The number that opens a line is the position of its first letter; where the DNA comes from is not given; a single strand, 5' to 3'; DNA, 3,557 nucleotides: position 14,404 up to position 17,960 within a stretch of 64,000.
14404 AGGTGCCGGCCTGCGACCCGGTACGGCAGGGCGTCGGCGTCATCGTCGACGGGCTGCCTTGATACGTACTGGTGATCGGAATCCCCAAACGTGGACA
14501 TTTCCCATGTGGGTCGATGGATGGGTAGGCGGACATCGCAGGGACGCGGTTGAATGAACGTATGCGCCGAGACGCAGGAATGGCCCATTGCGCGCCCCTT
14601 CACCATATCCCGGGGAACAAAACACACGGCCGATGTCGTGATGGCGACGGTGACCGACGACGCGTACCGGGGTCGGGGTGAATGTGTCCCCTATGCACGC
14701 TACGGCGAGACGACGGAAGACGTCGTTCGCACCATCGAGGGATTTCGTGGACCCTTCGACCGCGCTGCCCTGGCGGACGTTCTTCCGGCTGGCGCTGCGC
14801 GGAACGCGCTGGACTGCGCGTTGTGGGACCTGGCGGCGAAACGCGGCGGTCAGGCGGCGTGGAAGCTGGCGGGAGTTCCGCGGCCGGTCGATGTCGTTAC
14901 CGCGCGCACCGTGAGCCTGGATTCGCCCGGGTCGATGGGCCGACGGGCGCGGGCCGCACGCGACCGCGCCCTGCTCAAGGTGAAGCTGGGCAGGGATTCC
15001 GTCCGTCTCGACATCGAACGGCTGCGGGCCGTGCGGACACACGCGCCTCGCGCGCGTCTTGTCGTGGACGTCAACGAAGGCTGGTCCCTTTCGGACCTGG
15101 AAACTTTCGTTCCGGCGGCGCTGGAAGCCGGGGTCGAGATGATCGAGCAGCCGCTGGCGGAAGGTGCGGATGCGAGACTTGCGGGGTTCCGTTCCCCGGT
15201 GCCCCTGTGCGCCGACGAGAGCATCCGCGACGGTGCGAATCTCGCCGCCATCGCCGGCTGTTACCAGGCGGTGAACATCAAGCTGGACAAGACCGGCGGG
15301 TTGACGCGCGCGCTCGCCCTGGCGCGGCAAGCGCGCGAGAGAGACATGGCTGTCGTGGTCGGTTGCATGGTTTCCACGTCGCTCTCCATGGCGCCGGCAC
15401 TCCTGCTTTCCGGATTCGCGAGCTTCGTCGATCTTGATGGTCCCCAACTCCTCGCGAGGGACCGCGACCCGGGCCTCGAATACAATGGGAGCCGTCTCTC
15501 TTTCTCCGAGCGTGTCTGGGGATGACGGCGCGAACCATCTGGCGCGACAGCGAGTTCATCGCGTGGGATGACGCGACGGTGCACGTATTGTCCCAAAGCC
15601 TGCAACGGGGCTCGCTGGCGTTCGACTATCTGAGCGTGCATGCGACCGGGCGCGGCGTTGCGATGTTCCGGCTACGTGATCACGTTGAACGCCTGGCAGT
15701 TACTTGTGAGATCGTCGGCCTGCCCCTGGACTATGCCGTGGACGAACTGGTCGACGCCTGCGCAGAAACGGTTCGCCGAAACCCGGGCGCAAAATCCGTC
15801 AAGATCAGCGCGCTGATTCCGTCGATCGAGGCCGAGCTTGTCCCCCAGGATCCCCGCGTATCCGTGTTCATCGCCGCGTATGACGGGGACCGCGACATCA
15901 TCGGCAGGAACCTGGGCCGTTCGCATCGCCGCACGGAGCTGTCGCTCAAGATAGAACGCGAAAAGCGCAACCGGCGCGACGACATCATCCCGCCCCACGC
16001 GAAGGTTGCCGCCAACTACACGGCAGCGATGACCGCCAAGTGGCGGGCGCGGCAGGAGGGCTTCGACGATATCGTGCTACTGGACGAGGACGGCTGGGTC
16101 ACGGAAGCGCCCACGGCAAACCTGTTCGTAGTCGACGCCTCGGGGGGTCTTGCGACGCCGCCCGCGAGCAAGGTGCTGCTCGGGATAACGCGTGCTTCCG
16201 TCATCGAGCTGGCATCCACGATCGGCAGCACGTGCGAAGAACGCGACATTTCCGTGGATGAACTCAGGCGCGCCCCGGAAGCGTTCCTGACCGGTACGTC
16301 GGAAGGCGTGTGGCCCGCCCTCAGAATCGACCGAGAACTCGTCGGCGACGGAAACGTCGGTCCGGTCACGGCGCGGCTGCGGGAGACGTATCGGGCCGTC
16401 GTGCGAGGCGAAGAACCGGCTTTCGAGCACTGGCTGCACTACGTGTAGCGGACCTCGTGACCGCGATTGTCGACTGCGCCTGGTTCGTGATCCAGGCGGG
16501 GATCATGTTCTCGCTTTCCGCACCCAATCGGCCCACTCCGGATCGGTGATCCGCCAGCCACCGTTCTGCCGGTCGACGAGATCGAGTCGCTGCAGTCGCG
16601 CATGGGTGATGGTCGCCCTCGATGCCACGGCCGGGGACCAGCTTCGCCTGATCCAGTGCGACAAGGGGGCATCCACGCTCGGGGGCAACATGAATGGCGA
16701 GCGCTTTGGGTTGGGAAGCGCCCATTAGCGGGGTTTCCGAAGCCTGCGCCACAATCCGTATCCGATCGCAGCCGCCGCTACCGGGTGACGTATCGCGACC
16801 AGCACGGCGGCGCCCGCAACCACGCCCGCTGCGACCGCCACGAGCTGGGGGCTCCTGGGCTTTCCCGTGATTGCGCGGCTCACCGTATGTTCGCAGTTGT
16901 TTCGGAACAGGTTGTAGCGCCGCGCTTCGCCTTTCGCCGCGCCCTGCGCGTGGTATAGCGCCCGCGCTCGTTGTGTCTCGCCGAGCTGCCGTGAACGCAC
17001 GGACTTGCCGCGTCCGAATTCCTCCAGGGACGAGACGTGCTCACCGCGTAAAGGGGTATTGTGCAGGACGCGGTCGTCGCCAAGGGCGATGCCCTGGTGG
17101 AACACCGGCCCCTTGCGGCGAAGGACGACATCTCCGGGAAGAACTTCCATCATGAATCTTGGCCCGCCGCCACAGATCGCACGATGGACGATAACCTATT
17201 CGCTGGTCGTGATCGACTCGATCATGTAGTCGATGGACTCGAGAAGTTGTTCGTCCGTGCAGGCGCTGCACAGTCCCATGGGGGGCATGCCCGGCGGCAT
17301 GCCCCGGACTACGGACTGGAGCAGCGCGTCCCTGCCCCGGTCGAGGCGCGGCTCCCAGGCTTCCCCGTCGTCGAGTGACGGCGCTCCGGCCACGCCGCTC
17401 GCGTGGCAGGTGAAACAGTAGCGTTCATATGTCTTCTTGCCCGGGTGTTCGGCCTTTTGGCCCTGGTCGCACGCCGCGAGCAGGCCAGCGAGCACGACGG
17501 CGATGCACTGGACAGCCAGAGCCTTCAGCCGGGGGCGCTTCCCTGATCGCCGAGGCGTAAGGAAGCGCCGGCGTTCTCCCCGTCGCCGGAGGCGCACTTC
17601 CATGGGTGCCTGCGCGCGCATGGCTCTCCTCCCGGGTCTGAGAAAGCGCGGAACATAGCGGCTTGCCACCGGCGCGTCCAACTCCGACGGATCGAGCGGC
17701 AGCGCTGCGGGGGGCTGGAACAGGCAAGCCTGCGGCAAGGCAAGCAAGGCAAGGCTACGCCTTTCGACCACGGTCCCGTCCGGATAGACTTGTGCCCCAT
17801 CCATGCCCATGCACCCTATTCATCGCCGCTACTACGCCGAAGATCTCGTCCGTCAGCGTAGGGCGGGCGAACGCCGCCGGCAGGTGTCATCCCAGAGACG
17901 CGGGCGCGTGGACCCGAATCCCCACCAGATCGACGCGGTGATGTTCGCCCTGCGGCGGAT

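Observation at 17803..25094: Coupled SNF2 helicase + Mre11/SbcD-like nuclease + hook-less Rad50/SbcC-like ATPase operon: candidate uncharacterised DNA-end-processing or anti-mobile-element system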

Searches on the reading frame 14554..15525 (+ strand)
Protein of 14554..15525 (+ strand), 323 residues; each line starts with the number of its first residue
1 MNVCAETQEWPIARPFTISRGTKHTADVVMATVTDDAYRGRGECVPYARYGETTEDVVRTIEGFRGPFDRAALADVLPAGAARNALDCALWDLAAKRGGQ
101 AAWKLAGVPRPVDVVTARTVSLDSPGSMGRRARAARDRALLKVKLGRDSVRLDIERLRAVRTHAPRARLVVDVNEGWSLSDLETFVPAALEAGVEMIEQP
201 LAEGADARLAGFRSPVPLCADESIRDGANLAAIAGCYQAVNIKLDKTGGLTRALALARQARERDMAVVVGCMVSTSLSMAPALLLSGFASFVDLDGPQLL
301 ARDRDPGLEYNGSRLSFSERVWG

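Call 10: search_protein_families(library=pfam, proteins=[window:14554-15525:+], max_evalue=0.001)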
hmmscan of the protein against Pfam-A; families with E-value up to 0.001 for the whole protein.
window:14554-15525:+ (323 aa): 2 families
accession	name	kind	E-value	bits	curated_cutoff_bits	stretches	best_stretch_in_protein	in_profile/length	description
PF13378.12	MR_MLE_C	-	5.4e-27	95.4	29.4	1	130-285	4-167/219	Enolase C-terminal domain-like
PF02746.21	MR_MLE_N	-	2e-11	44.5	22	1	6-107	7-117/117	Mandelate racemase / muconate lactonizing enzyme, N-terminal domain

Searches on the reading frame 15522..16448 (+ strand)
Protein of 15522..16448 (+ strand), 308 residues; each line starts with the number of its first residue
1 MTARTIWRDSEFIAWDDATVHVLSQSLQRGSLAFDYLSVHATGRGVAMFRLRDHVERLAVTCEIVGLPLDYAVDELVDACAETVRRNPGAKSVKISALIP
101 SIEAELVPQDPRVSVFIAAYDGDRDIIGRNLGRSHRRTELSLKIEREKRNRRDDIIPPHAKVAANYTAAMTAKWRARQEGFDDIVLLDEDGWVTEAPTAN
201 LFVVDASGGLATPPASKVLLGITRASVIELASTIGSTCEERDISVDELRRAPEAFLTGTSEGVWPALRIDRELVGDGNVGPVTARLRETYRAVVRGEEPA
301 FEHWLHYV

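Call 10: search_protein_families(library=pfam, proteins=[window:15522-16448:+], max_evalue=0.001)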
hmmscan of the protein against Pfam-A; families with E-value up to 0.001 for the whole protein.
window:15522-16448:+ (308 aa): 1 family
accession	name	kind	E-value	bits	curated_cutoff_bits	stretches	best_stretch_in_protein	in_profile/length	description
PF01063.24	Aminotran_4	-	1e-37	130.6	28.5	1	48-269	13-223/223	Amino-transferase class IV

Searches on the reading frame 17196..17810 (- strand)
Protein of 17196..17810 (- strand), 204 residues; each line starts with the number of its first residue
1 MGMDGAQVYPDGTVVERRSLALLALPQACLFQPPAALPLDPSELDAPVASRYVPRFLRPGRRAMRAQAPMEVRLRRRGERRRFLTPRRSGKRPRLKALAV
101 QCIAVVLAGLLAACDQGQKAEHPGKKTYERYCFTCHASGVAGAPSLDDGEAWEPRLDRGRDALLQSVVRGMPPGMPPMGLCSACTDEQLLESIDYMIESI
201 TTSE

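Call 10: search_protein_families(library=pfam, proteins=[window:17196-17810:-], max_evalue=0.001)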
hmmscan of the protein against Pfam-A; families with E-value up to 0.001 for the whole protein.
window:17196-17810:- (204 aa): 1 family
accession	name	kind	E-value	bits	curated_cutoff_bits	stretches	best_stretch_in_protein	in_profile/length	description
PF13442.11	Cytochrome_CBB3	-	4.6e-13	49.7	27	1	122-196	4-68/68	Cytochrome C oxidase, cbb3-type, subunit III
